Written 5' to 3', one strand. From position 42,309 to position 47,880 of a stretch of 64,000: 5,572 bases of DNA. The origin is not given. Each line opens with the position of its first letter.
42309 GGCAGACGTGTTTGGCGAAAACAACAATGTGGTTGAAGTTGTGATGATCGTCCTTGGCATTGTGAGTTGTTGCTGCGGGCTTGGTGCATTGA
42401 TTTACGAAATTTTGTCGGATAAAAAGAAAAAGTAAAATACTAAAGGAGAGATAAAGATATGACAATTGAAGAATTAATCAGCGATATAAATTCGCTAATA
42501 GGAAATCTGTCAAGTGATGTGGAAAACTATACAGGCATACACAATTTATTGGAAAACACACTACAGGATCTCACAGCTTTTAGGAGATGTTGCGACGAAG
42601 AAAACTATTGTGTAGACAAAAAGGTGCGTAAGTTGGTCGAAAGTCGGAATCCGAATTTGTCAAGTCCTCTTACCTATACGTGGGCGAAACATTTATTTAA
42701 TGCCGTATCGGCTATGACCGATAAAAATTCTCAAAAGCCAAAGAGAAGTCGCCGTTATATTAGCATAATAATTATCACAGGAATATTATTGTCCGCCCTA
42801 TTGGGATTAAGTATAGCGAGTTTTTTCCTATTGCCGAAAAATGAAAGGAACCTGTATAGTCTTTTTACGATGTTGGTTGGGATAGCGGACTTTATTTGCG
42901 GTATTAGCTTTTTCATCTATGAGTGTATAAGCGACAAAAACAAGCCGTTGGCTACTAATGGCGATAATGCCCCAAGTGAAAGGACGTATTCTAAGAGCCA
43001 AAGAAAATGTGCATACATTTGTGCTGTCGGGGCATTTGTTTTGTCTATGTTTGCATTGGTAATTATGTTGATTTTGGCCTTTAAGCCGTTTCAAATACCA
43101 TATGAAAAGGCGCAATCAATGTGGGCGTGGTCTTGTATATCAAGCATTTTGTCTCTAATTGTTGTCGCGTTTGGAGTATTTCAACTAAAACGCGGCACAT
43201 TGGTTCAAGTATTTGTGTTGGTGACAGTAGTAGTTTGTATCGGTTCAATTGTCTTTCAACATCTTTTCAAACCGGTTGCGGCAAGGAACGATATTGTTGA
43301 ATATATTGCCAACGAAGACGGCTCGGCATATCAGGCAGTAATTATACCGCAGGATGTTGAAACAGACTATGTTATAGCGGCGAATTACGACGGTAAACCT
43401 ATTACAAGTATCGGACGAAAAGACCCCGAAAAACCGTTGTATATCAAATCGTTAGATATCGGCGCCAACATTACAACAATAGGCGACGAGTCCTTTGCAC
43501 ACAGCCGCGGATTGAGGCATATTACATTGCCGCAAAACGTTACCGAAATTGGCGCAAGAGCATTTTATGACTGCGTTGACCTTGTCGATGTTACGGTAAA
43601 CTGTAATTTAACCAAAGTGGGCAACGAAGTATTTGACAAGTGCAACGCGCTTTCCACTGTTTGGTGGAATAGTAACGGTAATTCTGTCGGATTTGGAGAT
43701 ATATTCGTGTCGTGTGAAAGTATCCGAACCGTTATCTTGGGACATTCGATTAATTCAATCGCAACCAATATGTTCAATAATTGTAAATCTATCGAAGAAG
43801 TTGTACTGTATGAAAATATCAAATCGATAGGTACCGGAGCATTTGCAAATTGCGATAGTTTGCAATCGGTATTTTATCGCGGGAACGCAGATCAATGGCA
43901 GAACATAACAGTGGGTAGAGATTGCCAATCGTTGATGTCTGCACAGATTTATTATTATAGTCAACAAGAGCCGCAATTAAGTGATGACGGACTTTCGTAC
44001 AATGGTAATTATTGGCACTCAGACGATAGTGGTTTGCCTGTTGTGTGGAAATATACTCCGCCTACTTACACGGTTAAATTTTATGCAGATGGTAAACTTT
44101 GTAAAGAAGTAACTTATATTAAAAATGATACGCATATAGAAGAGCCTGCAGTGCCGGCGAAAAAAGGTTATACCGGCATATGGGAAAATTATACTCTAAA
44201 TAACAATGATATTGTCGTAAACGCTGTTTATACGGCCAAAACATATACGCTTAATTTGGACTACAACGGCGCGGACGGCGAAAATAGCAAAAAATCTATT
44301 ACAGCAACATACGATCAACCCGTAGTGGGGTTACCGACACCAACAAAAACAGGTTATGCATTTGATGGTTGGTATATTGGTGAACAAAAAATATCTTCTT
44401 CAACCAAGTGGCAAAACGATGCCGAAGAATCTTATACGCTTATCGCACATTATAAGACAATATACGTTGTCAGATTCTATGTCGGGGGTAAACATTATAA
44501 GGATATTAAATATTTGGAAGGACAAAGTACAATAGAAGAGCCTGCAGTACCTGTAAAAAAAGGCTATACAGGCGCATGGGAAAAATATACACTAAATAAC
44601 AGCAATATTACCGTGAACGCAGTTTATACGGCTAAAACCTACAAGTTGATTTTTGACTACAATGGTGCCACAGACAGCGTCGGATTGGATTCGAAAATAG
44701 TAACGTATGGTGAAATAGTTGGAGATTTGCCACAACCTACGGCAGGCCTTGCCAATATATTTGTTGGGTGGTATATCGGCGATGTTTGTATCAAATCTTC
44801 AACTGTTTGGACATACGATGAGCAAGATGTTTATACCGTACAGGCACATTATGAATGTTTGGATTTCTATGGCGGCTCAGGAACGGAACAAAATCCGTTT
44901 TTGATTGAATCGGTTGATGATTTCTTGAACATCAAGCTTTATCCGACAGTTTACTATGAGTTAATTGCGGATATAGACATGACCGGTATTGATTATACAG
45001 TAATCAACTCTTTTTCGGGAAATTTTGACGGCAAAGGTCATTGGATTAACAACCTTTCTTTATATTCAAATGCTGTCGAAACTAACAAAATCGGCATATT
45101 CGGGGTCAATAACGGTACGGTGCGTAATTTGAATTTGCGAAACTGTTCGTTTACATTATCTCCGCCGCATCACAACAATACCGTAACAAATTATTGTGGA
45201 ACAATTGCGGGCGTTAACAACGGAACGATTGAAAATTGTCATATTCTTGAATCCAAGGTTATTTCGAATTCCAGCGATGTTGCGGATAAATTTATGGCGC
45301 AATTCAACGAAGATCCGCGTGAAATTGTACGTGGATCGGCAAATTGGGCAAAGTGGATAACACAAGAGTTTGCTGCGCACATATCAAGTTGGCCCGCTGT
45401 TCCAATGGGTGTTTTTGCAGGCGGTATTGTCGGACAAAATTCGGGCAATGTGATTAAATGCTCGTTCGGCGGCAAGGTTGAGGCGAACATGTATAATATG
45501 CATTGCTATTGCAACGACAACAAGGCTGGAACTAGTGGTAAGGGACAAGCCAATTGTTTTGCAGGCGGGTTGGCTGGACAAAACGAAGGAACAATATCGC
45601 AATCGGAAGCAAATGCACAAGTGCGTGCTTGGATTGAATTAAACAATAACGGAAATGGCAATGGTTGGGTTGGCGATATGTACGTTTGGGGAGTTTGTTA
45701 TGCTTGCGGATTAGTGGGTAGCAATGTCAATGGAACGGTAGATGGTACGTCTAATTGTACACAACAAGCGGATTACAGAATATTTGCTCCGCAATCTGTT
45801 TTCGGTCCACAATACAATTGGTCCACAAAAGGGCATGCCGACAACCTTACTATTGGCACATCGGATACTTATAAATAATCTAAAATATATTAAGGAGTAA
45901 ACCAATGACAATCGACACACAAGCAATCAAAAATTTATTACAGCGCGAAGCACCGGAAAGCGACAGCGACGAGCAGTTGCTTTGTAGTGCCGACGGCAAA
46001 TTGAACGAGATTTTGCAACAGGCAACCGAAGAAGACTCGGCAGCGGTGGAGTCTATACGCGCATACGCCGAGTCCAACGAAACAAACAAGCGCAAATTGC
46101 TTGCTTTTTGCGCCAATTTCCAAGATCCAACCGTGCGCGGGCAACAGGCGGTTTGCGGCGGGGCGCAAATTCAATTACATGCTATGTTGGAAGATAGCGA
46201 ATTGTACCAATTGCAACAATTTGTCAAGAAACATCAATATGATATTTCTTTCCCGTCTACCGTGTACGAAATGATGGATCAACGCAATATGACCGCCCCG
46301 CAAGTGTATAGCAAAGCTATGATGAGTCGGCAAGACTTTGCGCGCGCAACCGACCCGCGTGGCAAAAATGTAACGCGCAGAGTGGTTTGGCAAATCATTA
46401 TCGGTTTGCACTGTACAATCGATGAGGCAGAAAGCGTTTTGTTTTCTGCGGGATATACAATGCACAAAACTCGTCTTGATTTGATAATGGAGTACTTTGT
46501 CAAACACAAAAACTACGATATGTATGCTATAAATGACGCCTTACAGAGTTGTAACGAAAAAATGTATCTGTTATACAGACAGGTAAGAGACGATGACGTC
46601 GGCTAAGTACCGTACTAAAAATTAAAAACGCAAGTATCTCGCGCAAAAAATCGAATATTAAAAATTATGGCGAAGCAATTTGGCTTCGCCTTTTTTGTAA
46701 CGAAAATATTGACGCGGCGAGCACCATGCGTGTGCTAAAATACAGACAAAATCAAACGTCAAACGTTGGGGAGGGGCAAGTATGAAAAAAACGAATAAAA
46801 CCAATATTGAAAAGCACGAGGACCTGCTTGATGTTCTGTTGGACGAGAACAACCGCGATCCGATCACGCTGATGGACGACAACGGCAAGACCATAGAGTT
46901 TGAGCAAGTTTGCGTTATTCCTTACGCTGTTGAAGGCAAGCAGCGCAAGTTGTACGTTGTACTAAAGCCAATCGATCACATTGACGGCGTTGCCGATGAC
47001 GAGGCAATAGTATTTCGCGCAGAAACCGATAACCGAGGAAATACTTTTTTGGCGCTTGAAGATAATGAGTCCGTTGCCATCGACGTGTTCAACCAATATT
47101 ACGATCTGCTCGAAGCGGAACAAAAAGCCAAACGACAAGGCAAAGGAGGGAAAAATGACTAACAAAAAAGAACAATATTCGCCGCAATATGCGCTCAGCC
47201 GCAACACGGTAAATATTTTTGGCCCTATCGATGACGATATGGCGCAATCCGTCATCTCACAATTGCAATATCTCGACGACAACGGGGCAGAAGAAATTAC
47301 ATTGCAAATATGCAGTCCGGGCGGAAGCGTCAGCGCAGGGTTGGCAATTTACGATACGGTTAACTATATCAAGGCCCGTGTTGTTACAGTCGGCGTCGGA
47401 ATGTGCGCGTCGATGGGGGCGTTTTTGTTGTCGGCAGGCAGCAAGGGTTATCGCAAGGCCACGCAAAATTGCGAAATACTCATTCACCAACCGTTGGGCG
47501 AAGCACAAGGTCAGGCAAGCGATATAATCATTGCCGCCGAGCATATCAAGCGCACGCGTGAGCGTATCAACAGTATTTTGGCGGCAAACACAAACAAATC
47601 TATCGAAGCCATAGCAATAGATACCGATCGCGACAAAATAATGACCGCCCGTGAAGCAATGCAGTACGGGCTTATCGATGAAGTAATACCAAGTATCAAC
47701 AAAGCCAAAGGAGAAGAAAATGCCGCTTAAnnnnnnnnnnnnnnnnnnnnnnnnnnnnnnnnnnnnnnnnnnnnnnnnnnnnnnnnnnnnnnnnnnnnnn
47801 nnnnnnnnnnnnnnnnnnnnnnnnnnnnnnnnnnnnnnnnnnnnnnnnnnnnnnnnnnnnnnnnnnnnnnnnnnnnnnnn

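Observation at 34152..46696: Operon pairing an ESCRT-III-like protein with a Vps4-like AAA+ ATPase, a protease, a RuvB-like ATPase and two giant transmembrane LRR proteins, inside a bacterial integrative element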

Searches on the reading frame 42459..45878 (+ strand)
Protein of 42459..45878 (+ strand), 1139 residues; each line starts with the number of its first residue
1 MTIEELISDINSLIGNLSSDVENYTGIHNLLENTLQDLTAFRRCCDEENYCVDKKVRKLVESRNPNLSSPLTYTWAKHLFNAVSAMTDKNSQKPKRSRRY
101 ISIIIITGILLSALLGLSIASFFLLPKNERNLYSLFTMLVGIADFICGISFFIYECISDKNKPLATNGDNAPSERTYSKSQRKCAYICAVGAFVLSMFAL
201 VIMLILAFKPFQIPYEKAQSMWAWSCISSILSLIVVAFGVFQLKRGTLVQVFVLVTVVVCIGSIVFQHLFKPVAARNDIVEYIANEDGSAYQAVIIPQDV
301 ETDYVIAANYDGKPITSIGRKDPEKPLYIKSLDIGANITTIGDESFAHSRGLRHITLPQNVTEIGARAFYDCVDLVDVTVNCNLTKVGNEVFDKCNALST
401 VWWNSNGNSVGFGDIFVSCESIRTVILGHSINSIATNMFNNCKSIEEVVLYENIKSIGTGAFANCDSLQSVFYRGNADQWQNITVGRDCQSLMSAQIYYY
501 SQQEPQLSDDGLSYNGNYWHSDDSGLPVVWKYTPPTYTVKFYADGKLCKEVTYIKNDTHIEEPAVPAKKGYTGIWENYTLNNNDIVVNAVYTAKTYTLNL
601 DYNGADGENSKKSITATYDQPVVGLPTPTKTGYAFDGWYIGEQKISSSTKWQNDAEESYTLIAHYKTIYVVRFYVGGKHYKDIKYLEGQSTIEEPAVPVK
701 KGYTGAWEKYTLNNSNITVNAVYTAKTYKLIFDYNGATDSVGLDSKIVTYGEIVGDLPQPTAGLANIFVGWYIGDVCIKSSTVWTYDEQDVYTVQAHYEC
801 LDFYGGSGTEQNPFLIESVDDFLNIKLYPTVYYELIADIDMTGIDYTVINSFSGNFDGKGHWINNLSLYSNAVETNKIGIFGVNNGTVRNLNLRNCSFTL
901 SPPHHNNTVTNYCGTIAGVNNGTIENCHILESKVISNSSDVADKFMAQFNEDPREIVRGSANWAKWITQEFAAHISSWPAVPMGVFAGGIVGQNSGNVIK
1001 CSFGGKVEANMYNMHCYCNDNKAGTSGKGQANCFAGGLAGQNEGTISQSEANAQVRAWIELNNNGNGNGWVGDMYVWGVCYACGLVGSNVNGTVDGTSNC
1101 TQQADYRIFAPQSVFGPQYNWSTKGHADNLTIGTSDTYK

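Call 3: search_protein_families(library=pfam, proteins=[window:42459-45878:+], max_evalue=0.1)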
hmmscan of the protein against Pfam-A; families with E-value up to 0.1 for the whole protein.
window:42459-45878:+ (1139 aa): 4 families
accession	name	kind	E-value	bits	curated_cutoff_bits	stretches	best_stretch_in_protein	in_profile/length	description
PF13306.12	LRR_5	-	1.6e-30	106.1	27.7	2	328-410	12-93/127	BspA type Leucine rich repeat region (6 copies)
PF09479.16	Flg_new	-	3.1e-15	56.5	27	2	596-664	1-65/65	Listeria-Bacteroides repeat domain (List_Bact_rpt)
PF13855.12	LRR_8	-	5e-08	33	27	2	430-472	12-55/61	Leucine rich repeat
PF02653.21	BPD_transp_2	-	0.013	15.1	26.8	1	86-204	50-143/269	Branched-chain amino acid transport system / permease component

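Call 4: search_protein_families(library=padloc, proteins=[window:42459-45878:+], max_evalue=0.1)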
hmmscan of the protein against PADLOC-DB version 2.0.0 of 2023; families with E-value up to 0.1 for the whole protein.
window:42459-45878:+ (1139 aa): 0 families

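Call 11: search_protein_families(library=ncbifam, proteins=[window:42459-45878:+], max_evalue=0.01)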
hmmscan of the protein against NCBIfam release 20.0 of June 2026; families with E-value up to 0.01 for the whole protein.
window:42459-45878:+ (1139 aa): 2 families
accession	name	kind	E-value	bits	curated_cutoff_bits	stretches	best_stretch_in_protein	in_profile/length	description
NF047961.1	adhesin_HupY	equivalog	3.5e-09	35.3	1250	1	329-441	211-320/978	leucine-rich repeat adhesin HupY/LrrG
TIGR02543.1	List_Bact_rpt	repeat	0.00079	19.7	20.95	1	628-666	1-41/44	TIGR02543 family repeat protein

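Call 12: search_protein_families(library=phrogs, proteins=[window:42459-45878:+], max_evalue=0.01)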
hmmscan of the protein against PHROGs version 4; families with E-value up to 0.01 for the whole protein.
window:42459-45878:+ (1139 aa): 4 families
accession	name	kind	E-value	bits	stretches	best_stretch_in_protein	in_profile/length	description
phrog_35892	-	unknown function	6.9e-22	77.9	1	221-474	420-677/1181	-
phrog_18805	-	unknown function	2.1e-21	77.3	1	315-452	267-406/457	-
phrog_30905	-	unknown function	0.00038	21.4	1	820-898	9-91/139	-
phrog_10132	-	moron, auxiliary metabolic gene and host takeover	0.0015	19.3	0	571-612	48-90/139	anti-restriction protein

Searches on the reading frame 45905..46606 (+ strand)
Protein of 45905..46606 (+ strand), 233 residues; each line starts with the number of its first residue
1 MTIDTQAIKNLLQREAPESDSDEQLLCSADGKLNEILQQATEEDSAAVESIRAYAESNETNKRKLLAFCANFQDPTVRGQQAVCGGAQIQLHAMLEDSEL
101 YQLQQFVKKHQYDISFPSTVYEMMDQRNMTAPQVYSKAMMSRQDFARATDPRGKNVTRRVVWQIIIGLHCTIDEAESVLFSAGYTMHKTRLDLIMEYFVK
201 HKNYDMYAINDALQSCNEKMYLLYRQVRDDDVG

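Call 3: search_protein_families(library=pfam, proteins=[window:45905-46606:+], max_evalue=0.1)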
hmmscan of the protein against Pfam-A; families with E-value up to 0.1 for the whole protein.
window:45905-46606:+ (233 aa): 0 families

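Call 4: search_protein_families(library=padloc, proteins=[window:45905-46606:+], max_evalue=0.1)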
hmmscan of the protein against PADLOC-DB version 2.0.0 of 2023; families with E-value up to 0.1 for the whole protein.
window:45905-46606:+ (233 aa): 0 families

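Call 11: search_protein_families(library=ncbifam, proteins=[window:45905-46606:+], max_evalue=0.01)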
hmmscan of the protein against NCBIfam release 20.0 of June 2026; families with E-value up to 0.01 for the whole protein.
window:45905-46606:+ (233 aa): 0 families
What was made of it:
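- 45905..46606 (+): g9: 233-aa protein without family; accessory. No family hit (calls 3, 11).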

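Call 12: search_protein_families(library=phrogs, proteins=[window:45905-46606:+], max_evalue=0.01)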
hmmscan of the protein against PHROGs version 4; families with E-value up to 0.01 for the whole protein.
window:45905-46606:+ (233 aa): 0 families

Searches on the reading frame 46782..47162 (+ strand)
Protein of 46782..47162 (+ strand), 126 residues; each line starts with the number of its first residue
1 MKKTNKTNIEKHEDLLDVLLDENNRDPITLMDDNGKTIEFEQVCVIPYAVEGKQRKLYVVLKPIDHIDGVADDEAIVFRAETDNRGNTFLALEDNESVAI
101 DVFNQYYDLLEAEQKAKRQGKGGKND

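Call 31: search_protein_families(library=pfam, proteins=[window:46782-47162:+], max_evalue=0.001)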
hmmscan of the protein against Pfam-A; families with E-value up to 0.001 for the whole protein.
window:46782-47162:+ (126 aa): 1 family
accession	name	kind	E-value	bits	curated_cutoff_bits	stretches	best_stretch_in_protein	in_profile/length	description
PF06949.16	DUF1292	-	0.00014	23.1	24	1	33-96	1-61/75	Protein of unknown function (DUF1292)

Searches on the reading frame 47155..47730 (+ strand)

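Call 31: search_protein_families(library=pfam, proteins=[window:47155-47730:+], max_evalue=0.001)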
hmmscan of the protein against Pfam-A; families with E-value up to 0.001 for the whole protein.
window:47155-47730:+ (191 aa): 2 families
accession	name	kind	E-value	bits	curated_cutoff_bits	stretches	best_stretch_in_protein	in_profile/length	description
PF00574.28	CLP_protease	-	9.1e-63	211.9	20.2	1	12-178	12-179/182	Clp protease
PF25145.1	NfeD1b_N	-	0.00082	19.5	40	0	25-171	11-162/189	NfeD1b, N-terminal domain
